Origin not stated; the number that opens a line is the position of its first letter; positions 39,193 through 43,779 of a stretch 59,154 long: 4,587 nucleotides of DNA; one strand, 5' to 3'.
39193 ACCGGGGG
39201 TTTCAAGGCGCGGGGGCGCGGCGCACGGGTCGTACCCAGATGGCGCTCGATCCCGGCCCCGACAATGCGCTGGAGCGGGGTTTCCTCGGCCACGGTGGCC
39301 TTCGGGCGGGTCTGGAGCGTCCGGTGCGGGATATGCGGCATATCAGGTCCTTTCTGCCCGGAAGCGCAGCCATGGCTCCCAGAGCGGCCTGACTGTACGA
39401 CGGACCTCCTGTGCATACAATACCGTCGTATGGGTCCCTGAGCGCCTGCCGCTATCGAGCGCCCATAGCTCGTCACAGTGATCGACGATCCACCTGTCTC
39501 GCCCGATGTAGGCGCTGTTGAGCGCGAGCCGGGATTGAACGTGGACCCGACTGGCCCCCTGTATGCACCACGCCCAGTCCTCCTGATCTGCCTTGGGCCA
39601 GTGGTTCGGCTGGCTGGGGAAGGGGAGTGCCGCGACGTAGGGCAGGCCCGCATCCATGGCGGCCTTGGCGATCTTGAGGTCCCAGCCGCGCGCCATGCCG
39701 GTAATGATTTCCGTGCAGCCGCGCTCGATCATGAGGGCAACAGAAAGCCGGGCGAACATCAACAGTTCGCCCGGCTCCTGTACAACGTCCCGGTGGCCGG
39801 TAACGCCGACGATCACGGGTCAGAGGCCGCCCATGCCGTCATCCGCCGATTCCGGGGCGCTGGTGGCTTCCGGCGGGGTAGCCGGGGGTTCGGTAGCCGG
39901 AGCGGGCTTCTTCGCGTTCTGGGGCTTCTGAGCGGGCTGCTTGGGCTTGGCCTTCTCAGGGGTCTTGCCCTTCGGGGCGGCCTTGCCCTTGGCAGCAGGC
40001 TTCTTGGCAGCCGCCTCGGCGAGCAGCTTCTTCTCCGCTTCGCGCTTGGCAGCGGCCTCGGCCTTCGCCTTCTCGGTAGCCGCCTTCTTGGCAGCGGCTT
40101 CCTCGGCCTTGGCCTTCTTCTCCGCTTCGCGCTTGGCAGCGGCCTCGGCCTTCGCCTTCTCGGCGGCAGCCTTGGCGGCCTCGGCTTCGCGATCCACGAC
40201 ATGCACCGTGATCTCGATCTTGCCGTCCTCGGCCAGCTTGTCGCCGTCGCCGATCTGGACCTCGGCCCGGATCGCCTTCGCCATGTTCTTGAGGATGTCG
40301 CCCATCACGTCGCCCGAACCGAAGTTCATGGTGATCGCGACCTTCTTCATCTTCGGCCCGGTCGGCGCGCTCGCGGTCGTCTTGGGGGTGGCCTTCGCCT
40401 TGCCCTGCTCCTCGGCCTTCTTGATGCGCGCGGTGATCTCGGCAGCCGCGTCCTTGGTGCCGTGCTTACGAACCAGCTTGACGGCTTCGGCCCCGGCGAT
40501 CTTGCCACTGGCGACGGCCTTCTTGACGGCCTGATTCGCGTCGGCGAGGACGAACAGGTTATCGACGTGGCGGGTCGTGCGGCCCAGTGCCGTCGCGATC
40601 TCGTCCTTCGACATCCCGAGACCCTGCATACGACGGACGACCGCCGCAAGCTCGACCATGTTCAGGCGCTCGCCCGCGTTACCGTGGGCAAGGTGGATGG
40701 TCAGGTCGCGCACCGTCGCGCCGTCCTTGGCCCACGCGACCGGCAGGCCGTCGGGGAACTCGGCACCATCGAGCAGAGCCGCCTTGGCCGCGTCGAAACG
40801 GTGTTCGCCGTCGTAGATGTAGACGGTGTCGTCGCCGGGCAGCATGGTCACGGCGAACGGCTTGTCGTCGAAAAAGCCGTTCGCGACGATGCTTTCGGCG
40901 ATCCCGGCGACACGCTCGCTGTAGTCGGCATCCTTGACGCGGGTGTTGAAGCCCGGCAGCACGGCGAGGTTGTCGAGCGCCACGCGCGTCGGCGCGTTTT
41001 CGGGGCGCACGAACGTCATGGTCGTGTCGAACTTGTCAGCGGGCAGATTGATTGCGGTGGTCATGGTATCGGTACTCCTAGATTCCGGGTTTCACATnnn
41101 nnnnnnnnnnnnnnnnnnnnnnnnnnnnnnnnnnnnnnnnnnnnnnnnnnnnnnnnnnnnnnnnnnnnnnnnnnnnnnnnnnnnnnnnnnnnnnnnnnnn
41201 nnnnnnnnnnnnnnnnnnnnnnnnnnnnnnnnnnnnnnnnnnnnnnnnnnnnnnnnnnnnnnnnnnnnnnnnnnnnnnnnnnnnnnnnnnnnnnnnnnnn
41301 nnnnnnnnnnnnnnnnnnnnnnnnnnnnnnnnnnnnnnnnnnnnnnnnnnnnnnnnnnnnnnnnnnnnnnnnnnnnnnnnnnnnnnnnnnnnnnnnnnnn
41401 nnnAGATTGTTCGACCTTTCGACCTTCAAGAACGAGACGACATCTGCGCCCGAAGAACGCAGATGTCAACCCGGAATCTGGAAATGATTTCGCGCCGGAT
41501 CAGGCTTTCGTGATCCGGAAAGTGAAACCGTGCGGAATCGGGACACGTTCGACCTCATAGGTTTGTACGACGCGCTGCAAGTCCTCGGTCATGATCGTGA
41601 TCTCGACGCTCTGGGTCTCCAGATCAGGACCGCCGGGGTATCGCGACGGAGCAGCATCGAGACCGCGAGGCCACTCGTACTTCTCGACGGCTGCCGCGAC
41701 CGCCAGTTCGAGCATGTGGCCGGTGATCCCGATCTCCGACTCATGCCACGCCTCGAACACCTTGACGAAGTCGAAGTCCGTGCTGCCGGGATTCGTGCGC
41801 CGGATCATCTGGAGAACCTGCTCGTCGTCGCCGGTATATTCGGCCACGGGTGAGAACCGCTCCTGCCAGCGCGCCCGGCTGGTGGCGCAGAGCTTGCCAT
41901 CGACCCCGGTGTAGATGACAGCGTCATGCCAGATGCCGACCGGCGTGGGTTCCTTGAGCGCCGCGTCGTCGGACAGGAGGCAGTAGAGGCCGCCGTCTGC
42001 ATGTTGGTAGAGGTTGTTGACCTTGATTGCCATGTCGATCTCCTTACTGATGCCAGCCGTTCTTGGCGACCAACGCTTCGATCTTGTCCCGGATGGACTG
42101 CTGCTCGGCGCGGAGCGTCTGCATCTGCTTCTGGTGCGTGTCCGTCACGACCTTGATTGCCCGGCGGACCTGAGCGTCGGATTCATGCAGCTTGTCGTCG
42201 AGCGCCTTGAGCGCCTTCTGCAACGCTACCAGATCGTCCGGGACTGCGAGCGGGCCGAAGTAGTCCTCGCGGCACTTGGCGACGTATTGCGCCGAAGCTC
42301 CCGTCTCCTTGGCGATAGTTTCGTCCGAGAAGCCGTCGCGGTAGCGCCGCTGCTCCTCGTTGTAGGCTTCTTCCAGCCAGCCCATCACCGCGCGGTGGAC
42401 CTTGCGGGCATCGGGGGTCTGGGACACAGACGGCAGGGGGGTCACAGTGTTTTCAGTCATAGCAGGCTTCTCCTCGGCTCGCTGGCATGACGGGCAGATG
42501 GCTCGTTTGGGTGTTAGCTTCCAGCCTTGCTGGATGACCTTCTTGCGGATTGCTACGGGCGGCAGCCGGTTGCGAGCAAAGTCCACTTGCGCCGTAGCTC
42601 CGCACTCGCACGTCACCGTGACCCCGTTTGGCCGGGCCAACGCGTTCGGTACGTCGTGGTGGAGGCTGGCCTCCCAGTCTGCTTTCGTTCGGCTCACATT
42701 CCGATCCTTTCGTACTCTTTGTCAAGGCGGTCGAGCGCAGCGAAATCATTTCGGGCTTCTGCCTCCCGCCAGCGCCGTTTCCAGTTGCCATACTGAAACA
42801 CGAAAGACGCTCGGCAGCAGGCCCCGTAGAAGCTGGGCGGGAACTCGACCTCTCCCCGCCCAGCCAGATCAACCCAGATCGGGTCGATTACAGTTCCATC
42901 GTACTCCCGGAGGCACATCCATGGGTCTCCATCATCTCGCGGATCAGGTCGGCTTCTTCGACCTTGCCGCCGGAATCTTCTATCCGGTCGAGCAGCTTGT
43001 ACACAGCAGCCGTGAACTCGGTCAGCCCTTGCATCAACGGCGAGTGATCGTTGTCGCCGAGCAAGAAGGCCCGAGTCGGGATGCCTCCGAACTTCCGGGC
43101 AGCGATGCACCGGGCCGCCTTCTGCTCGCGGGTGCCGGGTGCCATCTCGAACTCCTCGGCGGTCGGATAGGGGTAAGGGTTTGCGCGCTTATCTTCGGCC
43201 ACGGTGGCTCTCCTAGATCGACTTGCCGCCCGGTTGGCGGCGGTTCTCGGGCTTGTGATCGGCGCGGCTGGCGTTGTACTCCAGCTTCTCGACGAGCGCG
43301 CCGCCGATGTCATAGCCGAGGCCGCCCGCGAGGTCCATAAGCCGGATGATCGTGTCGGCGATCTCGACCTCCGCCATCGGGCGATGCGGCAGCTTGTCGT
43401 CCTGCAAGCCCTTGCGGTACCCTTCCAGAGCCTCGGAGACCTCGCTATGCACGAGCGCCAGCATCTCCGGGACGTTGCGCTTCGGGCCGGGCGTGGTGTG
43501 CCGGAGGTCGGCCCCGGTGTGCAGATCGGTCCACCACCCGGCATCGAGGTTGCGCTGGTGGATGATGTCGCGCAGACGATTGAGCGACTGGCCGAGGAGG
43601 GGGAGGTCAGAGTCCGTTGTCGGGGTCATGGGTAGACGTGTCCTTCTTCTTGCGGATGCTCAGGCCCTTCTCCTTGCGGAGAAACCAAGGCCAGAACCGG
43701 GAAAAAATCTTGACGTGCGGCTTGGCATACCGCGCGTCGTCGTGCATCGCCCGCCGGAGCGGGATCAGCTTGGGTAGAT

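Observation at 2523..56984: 22 perfect copies of an AT-rich palindrome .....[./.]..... (mostly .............) dispersed through a high-GC genome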

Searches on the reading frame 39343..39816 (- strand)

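Call 24: search_protein_families(library=pfam, proteins=[window:39343-39816:-], max_evalue=0.01)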
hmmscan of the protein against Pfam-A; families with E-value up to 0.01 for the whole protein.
window:39343-39816:- (157 aa): 1 family
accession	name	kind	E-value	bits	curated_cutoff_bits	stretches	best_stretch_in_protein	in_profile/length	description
PF02481.21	DNA_processg_A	-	5e-07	29.5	29.6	1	4-144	48-186/212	DNA recombination-mediator protein A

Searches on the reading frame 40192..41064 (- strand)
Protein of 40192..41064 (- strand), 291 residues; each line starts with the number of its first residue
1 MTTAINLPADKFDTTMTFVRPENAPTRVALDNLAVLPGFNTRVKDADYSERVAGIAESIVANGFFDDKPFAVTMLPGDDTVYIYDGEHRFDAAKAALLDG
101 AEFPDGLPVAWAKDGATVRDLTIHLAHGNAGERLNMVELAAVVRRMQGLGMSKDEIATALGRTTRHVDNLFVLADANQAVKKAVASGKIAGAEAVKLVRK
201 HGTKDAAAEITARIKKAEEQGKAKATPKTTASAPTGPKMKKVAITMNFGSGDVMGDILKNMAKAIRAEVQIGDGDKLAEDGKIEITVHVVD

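Call 46: find_homologous_proteins(query=window:40192-41064:-, max_evalue=1e-10)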
Query seq(291 aa) (291 aa): 140 proteins with E <= 1e-10 among 4451 candidates; the best 120 are listed.
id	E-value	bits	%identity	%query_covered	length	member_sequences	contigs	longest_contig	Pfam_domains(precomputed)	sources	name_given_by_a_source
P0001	2.7e-182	623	100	100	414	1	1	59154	PF17762.9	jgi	jgi:ParB-like chromosome segregation protein Spo0J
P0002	2.4e-166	570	90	100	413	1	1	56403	-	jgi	jgi:ParB-like chromosome segregation protein Spo0J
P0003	4.1e-166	570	92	98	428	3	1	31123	-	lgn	-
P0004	3.2e-160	550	88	100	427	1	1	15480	-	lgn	-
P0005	2.5e-153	528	85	100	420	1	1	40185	PF17762.9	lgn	-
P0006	3.3e-145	501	80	100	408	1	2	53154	-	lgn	-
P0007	1.4e-144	499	80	100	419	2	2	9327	-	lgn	-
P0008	4.0e-144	498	81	100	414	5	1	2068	PF17762.9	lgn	-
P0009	4.3e-144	497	80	100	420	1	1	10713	-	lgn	-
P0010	5.9e-144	497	80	100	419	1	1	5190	PF17762.9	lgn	-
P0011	1.1e-142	493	80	100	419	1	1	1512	-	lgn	-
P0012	1.8e-142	492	79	100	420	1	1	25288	-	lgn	-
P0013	6.3e-142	490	80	100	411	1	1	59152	PF17762.9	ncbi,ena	-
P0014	2.4e-139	482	77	100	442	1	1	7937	PF17762.9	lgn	-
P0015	1.1e-138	480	78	100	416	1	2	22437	PF17762.9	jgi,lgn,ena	jgi:hypothetical protein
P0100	9.2e-116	405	66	99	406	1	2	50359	PF17762.9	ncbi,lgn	-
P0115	1.7e-107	377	63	98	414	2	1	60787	PF17762.9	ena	-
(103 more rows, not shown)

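Call 71: find_encoding_contigs(protein=P0100, flank=10000, max_places=1)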
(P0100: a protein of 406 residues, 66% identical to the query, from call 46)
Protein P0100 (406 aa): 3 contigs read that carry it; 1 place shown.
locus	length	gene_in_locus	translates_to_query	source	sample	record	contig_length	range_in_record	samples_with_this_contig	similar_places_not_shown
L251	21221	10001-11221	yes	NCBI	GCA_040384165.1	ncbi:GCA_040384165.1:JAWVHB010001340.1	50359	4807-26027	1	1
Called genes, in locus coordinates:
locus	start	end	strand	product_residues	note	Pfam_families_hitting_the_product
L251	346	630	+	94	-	PF24582:DUF7609 (weak)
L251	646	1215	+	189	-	-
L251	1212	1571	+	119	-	-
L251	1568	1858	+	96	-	-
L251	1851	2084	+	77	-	-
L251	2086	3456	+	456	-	-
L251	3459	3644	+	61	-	-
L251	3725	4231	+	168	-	-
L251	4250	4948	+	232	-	-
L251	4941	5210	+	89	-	PF11730:DUF3297 (weak)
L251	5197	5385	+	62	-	-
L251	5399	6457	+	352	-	-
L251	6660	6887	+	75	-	PF06442:DHFR_2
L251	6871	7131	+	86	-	-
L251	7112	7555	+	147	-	-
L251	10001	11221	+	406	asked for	PF17762:HTH_ParB (weak)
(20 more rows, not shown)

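Call 72: find_encoding_contigs(protein=P0115, flank=10000, max_places=1)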
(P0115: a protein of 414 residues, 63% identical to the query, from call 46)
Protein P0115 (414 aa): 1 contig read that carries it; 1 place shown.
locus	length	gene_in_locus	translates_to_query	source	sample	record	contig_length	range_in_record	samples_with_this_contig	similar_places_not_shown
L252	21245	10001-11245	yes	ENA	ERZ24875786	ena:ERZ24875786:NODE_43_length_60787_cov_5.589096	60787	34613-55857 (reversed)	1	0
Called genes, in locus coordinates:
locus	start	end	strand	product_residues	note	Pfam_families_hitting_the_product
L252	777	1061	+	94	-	PF24582:DUF7609 (weak)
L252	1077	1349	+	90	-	-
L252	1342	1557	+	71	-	-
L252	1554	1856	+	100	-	-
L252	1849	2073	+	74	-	-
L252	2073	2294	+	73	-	-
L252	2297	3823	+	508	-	-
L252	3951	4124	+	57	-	-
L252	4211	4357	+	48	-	-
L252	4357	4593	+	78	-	-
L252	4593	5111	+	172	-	-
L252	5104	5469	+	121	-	PF11753:DUF3310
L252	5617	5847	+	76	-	-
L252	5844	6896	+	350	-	-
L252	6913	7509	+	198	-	PF01503:PRA-PH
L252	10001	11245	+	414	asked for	PF17762:HTH_ParB (weak)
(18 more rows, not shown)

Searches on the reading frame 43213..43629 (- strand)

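Call 24: search_protein_families(library=pfam, proteins=[window:43213-43629:-], max_evalue=0.01)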
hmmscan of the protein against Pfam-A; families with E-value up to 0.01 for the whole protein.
window:43213-43629:- (138 aa): 0 families

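Call 53: search_protein_families(library=phrogs, proteins=[window:43213-43629:-], max_evalue=0.001)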
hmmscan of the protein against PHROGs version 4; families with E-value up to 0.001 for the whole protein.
window:43213-43629:- (138 aa): 4 families
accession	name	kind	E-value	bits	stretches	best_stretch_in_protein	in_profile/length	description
phrog_5658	-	other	1.2e-64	220.1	1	14-138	302-421/421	pyrophosphatase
phrog_6945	-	unknown function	2.2e-28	100.5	1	31-137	170-269/270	-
phrog_3301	-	other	5e-24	86.1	1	9-125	43-163/169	pyrophosphatase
phrog_9236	-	other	7.9e-12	46.4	0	45-78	21-54/191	pyrophosphatase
